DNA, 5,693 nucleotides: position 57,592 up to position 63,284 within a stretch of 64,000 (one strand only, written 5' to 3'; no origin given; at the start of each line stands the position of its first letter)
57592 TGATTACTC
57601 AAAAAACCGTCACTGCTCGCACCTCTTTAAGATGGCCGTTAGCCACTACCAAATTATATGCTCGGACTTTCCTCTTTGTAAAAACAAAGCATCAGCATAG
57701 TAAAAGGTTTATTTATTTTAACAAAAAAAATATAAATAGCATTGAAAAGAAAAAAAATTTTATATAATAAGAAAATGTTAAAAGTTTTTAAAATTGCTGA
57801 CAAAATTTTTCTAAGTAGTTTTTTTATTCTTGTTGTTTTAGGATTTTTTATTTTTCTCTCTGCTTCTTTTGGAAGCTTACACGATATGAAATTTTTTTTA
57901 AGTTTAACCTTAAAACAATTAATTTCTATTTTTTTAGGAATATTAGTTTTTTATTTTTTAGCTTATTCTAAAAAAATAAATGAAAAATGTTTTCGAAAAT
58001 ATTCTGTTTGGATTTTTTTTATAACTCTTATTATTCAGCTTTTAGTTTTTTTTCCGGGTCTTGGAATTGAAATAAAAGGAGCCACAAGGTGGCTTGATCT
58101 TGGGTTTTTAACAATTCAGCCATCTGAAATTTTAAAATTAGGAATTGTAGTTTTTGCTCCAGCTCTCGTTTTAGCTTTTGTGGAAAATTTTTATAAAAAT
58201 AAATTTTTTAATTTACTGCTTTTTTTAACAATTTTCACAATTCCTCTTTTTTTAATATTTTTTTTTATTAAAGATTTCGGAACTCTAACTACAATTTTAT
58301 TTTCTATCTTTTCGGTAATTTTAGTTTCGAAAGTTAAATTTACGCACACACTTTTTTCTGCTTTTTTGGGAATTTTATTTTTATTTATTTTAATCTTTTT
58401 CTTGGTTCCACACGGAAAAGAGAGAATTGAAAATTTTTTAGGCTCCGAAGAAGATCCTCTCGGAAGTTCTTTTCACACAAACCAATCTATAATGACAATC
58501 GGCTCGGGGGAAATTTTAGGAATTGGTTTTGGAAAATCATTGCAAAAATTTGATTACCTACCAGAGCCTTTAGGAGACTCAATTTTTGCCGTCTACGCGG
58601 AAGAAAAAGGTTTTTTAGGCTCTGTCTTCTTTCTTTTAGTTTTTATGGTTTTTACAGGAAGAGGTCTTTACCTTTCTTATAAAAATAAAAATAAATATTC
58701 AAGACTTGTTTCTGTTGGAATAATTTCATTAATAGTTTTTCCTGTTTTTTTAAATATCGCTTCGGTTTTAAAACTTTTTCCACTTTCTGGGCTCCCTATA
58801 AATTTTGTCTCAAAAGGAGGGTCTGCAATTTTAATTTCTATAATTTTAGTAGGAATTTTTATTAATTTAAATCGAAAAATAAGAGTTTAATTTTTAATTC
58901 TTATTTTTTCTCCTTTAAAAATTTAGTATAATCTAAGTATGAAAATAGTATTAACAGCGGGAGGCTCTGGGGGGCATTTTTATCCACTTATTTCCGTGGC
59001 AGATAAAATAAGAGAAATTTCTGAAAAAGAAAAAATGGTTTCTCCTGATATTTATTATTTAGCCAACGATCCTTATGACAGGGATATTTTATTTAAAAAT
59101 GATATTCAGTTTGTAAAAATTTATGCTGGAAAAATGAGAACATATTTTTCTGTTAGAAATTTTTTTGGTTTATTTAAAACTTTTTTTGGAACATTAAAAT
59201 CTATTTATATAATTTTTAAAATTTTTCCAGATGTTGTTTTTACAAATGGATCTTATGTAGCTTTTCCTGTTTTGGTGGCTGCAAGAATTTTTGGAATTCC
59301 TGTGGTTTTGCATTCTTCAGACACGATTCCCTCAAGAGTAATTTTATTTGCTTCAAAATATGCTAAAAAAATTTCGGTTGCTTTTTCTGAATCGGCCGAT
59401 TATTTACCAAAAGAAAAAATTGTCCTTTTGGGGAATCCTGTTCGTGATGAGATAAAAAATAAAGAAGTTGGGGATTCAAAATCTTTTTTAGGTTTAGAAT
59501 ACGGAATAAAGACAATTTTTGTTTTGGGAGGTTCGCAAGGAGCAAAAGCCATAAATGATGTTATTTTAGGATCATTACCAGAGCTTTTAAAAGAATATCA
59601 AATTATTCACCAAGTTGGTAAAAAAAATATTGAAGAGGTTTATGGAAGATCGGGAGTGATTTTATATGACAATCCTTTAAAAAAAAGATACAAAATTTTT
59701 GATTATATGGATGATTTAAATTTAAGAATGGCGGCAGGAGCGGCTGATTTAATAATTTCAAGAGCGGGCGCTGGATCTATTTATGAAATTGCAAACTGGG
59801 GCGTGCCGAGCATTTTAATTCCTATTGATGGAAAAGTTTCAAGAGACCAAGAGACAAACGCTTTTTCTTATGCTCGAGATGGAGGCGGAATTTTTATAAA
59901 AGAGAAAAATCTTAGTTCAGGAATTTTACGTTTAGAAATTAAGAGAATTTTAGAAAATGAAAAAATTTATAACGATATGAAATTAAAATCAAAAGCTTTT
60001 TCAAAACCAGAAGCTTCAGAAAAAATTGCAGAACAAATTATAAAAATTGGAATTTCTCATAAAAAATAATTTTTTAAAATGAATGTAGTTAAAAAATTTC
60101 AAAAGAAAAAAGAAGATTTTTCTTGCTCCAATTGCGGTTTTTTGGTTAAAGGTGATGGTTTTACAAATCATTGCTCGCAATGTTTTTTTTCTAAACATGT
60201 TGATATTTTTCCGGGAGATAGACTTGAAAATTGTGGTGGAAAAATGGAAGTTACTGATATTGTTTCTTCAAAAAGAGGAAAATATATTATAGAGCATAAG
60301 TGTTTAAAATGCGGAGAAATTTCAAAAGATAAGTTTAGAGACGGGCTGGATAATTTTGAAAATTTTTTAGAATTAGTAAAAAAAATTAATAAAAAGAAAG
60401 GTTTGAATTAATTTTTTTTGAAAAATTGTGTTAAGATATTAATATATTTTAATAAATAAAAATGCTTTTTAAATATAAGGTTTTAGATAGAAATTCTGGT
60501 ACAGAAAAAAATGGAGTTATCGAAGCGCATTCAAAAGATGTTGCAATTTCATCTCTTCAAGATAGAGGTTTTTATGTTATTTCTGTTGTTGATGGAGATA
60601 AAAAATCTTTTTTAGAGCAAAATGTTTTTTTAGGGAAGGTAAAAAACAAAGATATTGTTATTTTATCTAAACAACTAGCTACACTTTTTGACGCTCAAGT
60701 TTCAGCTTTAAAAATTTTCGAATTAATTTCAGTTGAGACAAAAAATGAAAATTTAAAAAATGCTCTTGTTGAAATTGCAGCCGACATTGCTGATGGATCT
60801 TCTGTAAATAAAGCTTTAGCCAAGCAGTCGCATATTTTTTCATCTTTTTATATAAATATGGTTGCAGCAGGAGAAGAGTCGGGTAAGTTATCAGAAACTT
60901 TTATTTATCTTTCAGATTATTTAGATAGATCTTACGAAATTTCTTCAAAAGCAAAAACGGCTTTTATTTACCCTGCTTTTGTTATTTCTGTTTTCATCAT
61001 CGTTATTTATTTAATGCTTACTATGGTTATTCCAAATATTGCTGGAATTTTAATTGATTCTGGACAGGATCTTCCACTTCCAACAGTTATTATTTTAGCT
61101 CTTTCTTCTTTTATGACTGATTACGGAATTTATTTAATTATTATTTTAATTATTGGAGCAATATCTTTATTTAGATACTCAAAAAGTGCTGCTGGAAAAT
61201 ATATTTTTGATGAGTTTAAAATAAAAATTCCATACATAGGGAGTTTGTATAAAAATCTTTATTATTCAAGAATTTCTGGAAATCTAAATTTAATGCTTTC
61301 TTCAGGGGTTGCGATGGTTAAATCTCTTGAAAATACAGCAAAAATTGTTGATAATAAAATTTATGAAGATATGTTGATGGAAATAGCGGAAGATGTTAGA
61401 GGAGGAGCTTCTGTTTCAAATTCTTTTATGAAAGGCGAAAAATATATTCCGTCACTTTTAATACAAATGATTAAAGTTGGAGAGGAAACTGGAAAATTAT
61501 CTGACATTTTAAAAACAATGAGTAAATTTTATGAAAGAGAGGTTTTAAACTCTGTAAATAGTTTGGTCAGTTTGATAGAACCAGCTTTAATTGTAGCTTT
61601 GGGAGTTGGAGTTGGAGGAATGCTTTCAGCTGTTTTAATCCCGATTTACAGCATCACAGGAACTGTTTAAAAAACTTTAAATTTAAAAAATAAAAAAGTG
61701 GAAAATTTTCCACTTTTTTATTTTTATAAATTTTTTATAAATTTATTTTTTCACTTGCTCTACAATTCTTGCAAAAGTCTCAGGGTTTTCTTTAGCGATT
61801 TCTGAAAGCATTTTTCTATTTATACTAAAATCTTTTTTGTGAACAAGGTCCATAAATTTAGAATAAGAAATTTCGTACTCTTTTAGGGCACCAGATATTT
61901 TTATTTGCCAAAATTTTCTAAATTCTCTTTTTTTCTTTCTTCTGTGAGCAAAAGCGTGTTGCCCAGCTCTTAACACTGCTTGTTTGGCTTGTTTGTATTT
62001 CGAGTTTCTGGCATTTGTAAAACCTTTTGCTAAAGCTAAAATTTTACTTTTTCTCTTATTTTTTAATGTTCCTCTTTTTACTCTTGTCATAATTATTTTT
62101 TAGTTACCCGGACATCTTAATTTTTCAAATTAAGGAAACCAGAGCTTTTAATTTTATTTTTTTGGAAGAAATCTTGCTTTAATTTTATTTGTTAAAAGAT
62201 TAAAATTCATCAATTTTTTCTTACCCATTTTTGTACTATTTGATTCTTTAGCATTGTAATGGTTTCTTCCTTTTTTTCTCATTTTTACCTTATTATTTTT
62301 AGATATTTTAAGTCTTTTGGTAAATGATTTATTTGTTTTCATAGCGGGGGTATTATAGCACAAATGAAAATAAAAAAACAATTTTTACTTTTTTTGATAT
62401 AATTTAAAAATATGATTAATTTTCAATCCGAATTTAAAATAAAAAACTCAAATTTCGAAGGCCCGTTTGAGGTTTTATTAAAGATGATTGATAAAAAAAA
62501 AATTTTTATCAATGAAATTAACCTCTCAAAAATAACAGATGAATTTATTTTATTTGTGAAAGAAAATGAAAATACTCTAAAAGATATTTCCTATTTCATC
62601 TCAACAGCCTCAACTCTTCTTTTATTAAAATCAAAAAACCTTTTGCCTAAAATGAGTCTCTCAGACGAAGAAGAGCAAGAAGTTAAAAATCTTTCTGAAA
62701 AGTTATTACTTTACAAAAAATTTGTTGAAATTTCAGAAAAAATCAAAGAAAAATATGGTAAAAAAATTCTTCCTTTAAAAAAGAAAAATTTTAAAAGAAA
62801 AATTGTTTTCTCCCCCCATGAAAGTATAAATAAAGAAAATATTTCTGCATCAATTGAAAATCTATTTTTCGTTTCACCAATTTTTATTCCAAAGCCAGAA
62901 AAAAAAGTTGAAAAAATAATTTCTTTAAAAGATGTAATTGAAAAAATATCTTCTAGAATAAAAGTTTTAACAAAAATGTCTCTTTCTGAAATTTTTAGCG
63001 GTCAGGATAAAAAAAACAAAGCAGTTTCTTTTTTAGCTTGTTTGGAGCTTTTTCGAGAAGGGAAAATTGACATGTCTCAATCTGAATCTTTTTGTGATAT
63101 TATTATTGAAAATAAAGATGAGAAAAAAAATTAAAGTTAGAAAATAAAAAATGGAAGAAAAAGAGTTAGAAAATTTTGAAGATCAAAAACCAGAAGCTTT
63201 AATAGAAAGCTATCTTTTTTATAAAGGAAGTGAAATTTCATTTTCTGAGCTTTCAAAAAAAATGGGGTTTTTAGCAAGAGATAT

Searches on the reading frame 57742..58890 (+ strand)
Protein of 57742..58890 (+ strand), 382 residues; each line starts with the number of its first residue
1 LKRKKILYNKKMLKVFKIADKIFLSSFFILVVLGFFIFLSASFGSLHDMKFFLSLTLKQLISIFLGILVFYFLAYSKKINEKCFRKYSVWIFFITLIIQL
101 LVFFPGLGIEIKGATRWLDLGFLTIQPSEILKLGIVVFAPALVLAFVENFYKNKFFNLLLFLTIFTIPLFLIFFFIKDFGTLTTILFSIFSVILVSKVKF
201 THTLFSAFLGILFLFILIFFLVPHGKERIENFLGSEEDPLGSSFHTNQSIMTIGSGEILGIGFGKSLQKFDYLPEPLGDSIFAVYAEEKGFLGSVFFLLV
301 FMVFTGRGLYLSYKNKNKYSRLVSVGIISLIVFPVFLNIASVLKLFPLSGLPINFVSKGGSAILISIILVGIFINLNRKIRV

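Call 19: search_protein_families(library=pfam, proteins=[window:57742-58890:+], max_evalue=0.0001)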
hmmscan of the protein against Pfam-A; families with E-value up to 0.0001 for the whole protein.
window:57742-58890:+ (382 aa): 1 family
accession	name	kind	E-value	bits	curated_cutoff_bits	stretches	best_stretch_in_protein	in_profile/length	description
PF01098.24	FTSW_RODA_SPOVE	-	1.4e-71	241.8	26.4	1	25-379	6-353/356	Cell cycle protein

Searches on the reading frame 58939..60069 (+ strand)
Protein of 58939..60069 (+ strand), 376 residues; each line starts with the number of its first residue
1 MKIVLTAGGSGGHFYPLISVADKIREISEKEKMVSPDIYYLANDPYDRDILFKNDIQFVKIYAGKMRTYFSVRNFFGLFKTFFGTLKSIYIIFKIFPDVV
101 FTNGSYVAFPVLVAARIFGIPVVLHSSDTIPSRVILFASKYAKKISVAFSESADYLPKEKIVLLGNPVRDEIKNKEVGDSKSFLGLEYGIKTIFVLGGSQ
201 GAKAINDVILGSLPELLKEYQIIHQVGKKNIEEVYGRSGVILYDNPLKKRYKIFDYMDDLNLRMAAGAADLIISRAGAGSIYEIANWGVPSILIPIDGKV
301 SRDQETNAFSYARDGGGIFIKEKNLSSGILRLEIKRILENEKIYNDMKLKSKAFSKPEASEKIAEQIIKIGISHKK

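Call 19: search_protein_families(library=pfam, proteins=[window:58939-60069:+], max_evalue=0.0001)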
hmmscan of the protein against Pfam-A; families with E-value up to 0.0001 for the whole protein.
window:58939-60069:+ (376 aa): 4 families
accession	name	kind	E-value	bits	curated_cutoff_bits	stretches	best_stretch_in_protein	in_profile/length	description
PF04101.22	Glyco_tran_28_C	-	1.2e-34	120.2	22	1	192-362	1-165/166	Glycosyltransferase family 28 C-terminal domain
PF03033.26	Glyco_transf_28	-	3e-23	82.8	26.2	1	3-145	1-137/139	Glycosyltransferase family 28 N-terminal domain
PF06722.18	EryCIII-like_C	-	9.2e-06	26.1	31.7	1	268-367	47-142/145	Erythromycin biosynthesis protein CIII-like, C-terminal domain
PF08660.17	Alg14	-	9.6e-05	22.9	27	0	9-123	6-120/171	Oligosaccharide biosynthesis protein Alg14 like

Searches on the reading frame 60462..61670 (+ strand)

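Call 19: search_protein_families(library=pfam, proteins=[window:60462-61670:+], max_evalue=0.0001)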
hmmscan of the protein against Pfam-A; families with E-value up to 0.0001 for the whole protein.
window:60462-61670:+ (402 aa): 1 family
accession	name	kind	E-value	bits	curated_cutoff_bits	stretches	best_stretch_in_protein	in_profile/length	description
PF00482.28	T2SSF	-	6e-51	172.1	25.2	2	69-191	2-125/125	Type II secretion system (T2SS), protein F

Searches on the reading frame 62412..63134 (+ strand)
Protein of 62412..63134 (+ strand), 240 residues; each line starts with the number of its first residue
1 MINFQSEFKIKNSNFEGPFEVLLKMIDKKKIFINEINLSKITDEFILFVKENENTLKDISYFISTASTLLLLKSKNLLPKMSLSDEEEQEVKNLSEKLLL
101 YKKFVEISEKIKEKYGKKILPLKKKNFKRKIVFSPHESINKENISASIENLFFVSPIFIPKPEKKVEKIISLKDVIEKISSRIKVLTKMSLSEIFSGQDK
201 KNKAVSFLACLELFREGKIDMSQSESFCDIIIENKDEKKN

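Call 19: search_protein_families(library=pfam, proteins=[window:62412-63134:+], max_evalue=0.0001)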
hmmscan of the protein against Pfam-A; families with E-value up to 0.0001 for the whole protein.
window:62412-63134:+ (240 aa): 1 family
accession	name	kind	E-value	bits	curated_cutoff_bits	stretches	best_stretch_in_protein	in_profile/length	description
PF02616.19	SMC_ScpA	-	1e-17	65.3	24.6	1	25-232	1-229/232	Segregation and condensation protein ScpA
